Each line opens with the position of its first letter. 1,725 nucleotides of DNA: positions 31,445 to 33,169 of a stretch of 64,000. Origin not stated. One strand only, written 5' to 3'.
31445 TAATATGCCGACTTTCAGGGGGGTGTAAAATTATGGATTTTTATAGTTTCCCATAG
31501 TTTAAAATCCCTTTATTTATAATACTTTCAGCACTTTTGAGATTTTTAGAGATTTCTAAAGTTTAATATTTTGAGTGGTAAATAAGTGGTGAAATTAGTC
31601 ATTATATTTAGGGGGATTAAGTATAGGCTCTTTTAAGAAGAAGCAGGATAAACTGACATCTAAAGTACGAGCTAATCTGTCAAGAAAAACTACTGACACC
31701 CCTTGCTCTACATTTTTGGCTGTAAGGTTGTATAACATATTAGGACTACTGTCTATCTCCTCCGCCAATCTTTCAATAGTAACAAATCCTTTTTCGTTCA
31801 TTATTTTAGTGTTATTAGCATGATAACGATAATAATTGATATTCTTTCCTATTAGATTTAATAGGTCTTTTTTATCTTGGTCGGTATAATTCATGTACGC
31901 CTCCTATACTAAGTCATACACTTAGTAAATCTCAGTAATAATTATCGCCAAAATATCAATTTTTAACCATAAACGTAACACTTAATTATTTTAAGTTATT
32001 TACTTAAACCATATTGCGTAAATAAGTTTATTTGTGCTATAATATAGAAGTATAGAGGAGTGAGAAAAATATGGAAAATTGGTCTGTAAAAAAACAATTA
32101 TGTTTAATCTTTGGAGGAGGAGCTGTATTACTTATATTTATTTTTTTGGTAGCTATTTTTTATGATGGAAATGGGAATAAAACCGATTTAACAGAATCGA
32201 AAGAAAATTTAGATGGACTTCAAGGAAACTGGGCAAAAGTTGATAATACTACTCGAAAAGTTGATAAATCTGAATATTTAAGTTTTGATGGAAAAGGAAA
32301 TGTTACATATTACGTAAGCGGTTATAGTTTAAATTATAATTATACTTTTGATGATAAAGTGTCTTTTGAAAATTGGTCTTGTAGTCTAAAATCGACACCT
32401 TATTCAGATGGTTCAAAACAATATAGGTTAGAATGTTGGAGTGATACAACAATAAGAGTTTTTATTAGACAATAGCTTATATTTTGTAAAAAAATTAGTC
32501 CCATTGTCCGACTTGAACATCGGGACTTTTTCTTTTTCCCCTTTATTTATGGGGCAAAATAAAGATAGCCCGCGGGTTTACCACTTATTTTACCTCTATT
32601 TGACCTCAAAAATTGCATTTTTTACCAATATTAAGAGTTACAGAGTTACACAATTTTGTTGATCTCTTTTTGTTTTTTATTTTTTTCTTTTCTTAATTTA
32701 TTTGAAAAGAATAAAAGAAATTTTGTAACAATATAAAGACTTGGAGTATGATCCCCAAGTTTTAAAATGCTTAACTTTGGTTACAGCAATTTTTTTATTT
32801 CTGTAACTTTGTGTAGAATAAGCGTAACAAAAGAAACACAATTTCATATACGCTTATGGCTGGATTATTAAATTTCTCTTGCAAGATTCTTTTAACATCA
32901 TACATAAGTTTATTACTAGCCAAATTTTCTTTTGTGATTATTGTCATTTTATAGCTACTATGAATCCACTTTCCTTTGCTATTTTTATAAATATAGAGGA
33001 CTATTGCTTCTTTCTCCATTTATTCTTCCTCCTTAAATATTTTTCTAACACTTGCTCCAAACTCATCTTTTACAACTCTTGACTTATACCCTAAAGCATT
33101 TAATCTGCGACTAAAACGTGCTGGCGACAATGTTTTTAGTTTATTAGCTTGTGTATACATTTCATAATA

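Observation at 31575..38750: Compact integrative island that looks like a packaging-less phage satellite (PICI-like)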

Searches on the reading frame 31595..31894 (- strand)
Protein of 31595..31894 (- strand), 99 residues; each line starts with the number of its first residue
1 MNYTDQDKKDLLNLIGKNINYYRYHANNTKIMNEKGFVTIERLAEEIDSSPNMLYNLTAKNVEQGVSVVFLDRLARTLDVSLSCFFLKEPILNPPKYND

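Call 4: search_protein_families(library=pfam, proteins=[window:31595-31894:-], max_evalue=0.01)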
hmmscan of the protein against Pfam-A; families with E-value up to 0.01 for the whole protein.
window:31595-31894:- (99 aa): 1 family
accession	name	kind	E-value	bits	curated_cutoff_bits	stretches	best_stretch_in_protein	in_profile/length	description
PF13443.12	HTH_26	-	0.00011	22.8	22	1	30-82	4-54/63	Cro/C1-type HTH DNA-binding domain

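Call 15: search_protein_families(library=phrogs, proteins=[window:31595-31894:-], max_evalue=0.01)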
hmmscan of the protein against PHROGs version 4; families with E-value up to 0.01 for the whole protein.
window:31595-31894:- (99 aa): 0 families

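Call 37: search_protein_families(library=padloc, proteins=[window:31595-31894:-], max_evalue=0.01)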
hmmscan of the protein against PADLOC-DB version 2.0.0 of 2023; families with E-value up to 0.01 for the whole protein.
window:31595-31894:- (99 aa): 0 families

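Call 38: search_protein_families(library=ncbifam, proteins=[window:31595-31894:-], max_evalue=0.01)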
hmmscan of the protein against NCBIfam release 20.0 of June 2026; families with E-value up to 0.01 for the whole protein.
window:31595-31894:- (99 aa): 2 families
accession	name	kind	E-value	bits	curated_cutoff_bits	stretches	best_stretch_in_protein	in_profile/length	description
NF046032.1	TransRegSlrRBacil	equivalog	0.0021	18.1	250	1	34-92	12-68/149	HTH-type transcriptional regulator SlrR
NF047563.1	modulin_PmtR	equivalog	0.0042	17.1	200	0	3-67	57-118/125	PSM export ABC transporter transcriptional regulator PmtR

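Call 44: find_encoding_contigs(protein=window:31595-31894:-, flank=10000, max_places=10)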
Protein window:31595-31894:- (99 aa): 21 contigs read that carry it; 10 places shown.
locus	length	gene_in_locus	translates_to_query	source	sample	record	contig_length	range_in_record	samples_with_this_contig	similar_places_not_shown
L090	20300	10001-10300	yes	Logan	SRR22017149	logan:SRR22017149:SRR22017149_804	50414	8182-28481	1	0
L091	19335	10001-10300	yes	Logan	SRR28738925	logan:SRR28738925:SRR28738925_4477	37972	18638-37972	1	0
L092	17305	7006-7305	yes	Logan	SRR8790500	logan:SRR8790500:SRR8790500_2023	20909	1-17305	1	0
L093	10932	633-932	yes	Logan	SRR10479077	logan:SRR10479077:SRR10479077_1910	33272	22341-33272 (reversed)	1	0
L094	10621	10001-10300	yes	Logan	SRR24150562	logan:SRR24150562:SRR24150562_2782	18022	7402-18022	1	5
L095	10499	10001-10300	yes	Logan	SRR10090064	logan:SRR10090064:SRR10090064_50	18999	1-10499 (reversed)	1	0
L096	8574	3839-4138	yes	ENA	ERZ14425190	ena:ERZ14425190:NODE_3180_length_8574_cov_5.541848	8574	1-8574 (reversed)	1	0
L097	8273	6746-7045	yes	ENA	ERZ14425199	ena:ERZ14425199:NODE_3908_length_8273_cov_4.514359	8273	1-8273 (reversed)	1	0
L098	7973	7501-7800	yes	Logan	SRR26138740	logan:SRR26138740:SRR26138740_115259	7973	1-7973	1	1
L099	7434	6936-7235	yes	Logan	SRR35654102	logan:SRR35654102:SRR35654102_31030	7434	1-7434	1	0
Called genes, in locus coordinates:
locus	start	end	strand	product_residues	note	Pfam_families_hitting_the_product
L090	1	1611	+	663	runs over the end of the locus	PF17191:RecG_wedge (faint), PF04851:ResIII, PF00270:DEAD, PF00271:Helicase_C, PF19833:RecG_dom3_C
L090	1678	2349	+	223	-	-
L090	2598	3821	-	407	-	PF14657:Arm-DNA-bind_4, PF00589:Phage_integrase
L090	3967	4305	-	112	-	PF01381:HTH_3 (faint)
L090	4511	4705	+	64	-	-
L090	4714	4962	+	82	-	-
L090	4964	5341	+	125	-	-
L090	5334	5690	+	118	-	-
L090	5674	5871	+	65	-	-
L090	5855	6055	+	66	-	-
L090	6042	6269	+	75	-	-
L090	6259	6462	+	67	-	-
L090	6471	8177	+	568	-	PF13481:AAA_25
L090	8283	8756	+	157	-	PF14024:DUF4240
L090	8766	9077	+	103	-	-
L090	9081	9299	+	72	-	-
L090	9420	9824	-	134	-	-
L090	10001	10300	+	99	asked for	-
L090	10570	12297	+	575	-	-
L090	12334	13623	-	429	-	PF09479:Flg_new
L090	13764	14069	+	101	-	PF01381:HTH_3 (weak)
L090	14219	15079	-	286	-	PF00892:EamA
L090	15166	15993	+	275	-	-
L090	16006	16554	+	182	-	PF00383:dCMP_cyt_deam_1, PF14437:MafB19-deam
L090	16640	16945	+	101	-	-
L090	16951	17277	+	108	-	-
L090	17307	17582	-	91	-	-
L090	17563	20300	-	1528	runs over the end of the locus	PF01580:FtsK_SpoIIIE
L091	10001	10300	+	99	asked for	-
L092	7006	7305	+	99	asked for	-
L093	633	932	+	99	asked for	-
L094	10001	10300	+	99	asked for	-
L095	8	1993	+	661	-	PF17191:RecG_wedge, PF04851:ResIII, PF00270:DEAD, PF00271:Helicase_C, PF19833:RecG_dom3_C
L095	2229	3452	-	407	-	PF14657:Arm-DNA-bind_4, PF00589:Phage_integrase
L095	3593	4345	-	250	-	PF12844:HTH_19 (weak), PF01381:HTH_3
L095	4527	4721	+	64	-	-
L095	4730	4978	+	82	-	-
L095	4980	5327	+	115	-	PF06356:DUF1064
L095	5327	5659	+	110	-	-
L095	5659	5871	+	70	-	-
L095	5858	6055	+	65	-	-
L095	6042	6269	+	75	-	-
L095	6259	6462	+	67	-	-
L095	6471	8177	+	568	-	PF13481:AAA_25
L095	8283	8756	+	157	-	PF14024:DUF4240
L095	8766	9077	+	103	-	-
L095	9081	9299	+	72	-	-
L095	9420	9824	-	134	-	-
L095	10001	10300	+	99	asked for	-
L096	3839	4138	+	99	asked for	-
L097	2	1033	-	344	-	?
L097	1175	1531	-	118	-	PF13443:HTH_26 (weak), PF01381:HTH_3 (weak)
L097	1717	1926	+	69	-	PF01381:HTH_3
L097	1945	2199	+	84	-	-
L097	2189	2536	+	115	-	PF06356:DUF1064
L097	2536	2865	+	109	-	-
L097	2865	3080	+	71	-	-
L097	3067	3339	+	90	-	-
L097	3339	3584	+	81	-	-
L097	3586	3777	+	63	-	-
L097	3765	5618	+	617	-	PF19263:DUF5906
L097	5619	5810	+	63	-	-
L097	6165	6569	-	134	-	-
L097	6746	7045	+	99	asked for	-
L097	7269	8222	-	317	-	PF00589:Phage_integrase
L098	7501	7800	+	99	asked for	-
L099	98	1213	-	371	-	PF14657:Arm-DNA-bind_4, PF00589:Phage_integrase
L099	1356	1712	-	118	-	-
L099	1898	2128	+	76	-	PF01381:HTH_3, PF13560:HTH_31 (weak)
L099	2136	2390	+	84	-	-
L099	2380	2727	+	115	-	PF06356:DUF1064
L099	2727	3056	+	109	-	-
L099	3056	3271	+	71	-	-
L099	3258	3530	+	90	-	-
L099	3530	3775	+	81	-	-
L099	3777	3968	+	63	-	-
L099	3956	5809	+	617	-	PF19263:DUF5906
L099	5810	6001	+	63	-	-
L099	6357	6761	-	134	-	-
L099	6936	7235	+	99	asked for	-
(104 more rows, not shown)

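Call 55: find_homologous_proteins(query=L097:7272-8222:-, max_evalue=1e-30)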
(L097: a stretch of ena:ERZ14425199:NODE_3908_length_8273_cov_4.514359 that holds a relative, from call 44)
Query L097:7272-8222:- (317 aa): 3117 proteins with E <= 1e-30 among 4091 candidates; the best 120 are listed.
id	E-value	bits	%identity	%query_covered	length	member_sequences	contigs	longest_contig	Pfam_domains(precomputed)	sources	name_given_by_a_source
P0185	1.4e-188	644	89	100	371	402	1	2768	PF00589.28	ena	-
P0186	2.5e-188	643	87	100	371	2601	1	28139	PF00589.28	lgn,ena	-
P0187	7.9e-178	608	85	100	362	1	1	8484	PF00589.28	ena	-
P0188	1.0e-174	598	83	100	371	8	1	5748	PF00589.28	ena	-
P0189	4.2e-174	596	82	100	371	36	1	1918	PF00589.28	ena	-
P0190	1.9e-159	548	77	100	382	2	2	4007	PF00589.28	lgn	-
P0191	8.4e-158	543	83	90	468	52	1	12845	PF03796.22,PF00589.28,PF13481.13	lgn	-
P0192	1.0e-157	542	87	85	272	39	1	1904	PF00589.28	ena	-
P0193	1.3e-157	542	84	90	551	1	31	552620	PF03796.22,PF00589.28,PF13481.13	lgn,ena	-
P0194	2.5e-157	541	83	90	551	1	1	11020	PF03796.22,PF00589.28,PF13481.13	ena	-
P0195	5.3e-153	527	73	100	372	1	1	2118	PF00589.28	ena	-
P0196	4.2e-152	524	73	98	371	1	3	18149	PF00589.28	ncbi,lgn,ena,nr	ncbi:MAG: site-specific integrase [Clostridia bacterium]|nr:site-specific integrase [Clostridia bact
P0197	4.3e-152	524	73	98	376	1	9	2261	PF00589.28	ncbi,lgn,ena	-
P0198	8.3e-151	520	73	98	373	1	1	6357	PF00589.28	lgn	-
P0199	2.6e-148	512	73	100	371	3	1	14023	PF00589.28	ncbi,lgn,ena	-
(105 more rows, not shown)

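Call 56: find_encoding_contigs(protein=P0186, flank=10000, max_places=4)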
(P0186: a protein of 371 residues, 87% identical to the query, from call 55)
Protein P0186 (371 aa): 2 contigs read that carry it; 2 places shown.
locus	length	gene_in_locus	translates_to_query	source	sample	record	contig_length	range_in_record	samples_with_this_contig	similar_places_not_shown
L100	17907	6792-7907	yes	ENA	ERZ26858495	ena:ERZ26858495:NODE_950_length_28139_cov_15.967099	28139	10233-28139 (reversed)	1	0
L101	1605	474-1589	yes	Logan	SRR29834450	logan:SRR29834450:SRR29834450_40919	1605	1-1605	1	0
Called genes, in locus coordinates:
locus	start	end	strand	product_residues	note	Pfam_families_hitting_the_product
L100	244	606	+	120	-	PF14198:TnpV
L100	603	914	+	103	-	-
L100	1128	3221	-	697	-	PF14311:DUF4379, PF22799:PIR1-like_C (faint), PF20173:ZnF_RZ-type (faint), PF14311:DUF4379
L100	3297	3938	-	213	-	PF18734:HEPN_AbiU2 (weak)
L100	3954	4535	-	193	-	PF27257:HI_0787_N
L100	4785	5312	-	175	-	PF01381:HTH_3, PF12844:HTH_19, PF13443:HTH_26 (weak)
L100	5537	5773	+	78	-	-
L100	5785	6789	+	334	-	PF03796:DnaB_C (faint), PF13481:AAA_25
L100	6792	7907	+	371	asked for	PF00589:Phage_integrase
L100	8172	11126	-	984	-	PF00270:DEAD, PF04851:ResIII, PF18766:SWI2_SNF2, PF00271:Helicase_C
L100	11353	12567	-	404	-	PF13203:DUF2201_N, PF09967:DUF2201 (weak)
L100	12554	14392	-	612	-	PF07728:AAA_5 (faint)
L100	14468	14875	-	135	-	-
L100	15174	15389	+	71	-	-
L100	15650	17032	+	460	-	PF01076:Mob_Pre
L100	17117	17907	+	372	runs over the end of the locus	PF00589:Phage_integrase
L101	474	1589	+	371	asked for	PF00589:Phage_integrase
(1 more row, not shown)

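Call 81: search_protein_families(library=phrogs, proteins=[L090:6471-8177:+, L090:8283-8756:+, L090:8766-9077:+, L090:9081-9299:+, L095:3593-4345:-], max_evalue=0.001)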
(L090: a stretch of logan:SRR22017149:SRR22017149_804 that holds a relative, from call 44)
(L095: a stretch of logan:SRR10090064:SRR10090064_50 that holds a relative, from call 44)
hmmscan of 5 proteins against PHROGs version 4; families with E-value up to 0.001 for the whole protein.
L090:6471-8177:+ (568 aa): 13 families
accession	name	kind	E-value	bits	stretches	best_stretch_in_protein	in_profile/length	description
phrog_3123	-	unknown function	1.8e-25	90.6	2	209-306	304-403/583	-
phrog_864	-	DNA, RNA and nucleotide metabolism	7.6e-22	78.6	1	4-201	12-198/1064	DNA primase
phrog_6357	-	unknown function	5.9e-20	72.8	1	235-484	20-249/321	-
phrog_1284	-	unknown function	1.4e-15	58.4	1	220-395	7-189/306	-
phrog_239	-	DNA, RNA and nucleotide metabolism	2.8e-14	54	1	207-474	323-621/801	DNA primase/helicase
phrog_906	-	DNA, RNA and nucleotide metabolism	4.7e-14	53.1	1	230-430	511-707/872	DNA polymerase/primase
phrog_19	-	DNA, RNA and nucleotide metabolism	3.3e-11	43.7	1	229-302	336-401/621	DnaB-like replicative helicase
phrog_243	-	DNA, RNA and nucleotide metabolism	5.5e-10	39.6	1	331-431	132-234/273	DnaB-like replicative helicase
phrog_695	-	DNA, RNA and nucleotide metabolism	4.9e-09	36.5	0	30-114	55-143/704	DNA polymerase/primase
phrog_2597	-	DNA, RNA and nucleotide metabolism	1.5e-07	31.3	1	237-306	358-428/747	DNA primase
phrog_30286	-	unknown function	1.6e-07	31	1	231-476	99-357/590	-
phrog_13004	-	unknown function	1.7e-06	28.1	1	244-425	132-327/363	-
phrog_2850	-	unknown function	0.00024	21.2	0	229-293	141-206/465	-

L090:8283-8756:+ (157 aa): 0 families

L090:8766-9077:+ (103 aa): 0 families

L090:9081-9299:+ (72 aa): 1 family
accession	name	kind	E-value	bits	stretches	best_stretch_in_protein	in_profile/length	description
phrog_9295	-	unknown function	1.2e-05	26.3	1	36-61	32-57/62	-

L095:3593-4345:- (250 aa): 13 families
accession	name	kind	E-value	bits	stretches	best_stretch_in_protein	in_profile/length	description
phrog_8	-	transcription regulation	3.5e-16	60.6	1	21-211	59-249/346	transcriptional regulator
phrog_4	-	transcription regulation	1.1e-11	45.4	1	38-109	137-211/400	transcriptional repressor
phrog_2967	-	transcription regulation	8.3e-11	42.9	1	32-122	5-94/225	transcriptional regulator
phrog_2439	-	transcription regulation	2.5e-08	34.2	1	47-139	17-88/367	transcriptional regulator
phrog_3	-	transcription regulation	1.3e-07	32.7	1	29-209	80-221/430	transcriptional repressor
phrog_7396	-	unknown function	1.9e-06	28.7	1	65-105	46-86/227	-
phrog_7241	-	transcription regulation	1.9e-05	25.7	1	52-96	76-120/122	transcriptional regulator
phrog_3037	-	transcription regulation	2.4e-05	25.2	1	57-158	35-126/189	transcriptional repressor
phrog_1373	-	transcription regulation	4.6e-05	24.4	1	5-111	31-137/166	transcriptional regulator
phrog_34939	-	unknown function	7.9e-05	23.4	1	42-129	14-97/280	-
phrog_4779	-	transcription regulation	8.3e-05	24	0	40-76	5-41/98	transcriptional regulator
phrog_638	-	transcription regulation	0.00024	22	1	51-91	17-58/145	transcriptional regulator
phrog_1468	-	transcription regulation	0.00033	21.2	0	32-78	2-48/67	transcriptional repressor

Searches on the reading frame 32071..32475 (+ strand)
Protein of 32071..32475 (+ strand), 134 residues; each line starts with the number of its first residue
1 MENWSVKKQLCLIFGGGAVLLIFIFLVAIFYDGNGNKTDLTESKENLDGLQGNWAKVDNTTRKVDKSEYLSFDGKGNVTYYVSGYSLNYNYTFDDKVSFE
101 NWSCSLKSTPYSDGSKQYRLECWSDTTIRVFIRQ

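Call 4: search_protein_families(library=pfam, proteins=[window:32071-32475:+], max_evalue=0.01)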
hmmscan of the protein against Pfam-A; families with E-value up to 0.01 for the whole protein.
window:32071-32475:+ (134 aa): 0 families

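Call 15: search_protein_families(library=phrogs, proteins=[window:32071-32475:+], max_evalue=0.01)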
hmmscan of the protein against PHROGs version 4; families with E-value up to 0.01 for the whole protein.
window:32071-32475:+ (134 aa): 0 families

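Call 37: search_protein_families(library=padloc, proteins=[window:32071-32475:+], max_evalue=0.01)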
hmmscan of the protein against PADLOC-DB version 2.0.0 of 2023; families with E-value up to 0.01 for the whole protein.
window:32071-32475:+ (134 aa): 0 families

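Call 38: search_protein_families(library=ncbifam, proteins=[window:32071-32475:+], max_evalue=0.01)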
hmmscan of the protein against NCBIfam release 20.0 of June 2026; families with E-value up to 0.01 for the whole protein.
window:32071-32475:+ (134 aa): 0 families

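Call 51: search_protein_families(library=pfam, proteins=[window:32071-32475:+], max_evalue=5)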
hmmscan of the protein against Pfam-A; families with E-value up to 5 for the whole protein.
window:32071-32475:+ (134 aa): 2 families
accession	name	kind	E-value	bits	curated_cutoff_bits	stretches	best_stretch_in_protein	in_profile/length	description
PF18692.7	DUF5640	-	0.044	14.1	28.5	1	50-96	3-43/85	Family of unknown function (DUF5640)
PF06543.17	Lac_bphage_repr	-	0.12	12.8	21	1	62-75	16-29/49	Lactococcus bacteriophage repressor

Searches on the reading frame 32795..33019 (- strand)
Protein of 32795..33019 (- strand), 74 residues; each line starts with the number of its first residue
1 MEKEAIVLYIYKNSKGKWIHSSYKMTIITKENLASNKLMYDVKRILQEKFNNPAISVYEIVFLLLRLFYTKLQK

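Call 4: search_protein_families(library=pfam, proteins=[window:32795-33019:-], max_evalue=0.01)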
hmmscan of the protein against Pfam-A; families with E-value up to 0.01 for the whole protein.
window:32795-33019:- (74 aa): 0 families

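Call 15: search_protein_families(library=phrogs, proteins=[window:32795-33019:-], max_evalue=0.01)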
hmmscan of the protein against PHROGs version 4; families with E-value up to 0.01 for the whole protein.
window:32795-33019:- (74 aa): 0 families

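Call 37: search_protein_families(library=padloc, proteins=[window:32795-33019:-], max_evalue=0.01)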
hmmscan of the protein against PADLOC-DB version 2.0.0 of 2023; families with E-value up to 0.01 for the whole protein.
window:32795-33019:- (74 aa): 0 families

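Call 38: search_protein_families(library=ncbifam, proteins=[window:32795-33019:-], max_evalue=0.01)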
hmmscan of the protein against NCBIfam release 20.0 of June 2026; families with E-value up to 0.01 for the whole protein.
window:32795-33019:- (74 aa): 0 families

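Call 51: search_protein_families(library=pfam, proteins=[window:32795-33019:-], max_evalue=5)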
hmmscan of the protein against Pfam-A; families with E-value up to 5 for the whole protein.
window:32795-33019:- (74 aa): 1 family
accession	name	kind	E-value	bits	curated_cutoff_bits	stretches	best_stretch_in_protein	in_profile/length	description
PF04366.17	Ysc84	-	0.24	11.6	25.1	1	8-53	65-114/127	Las17-binding protein actin regulator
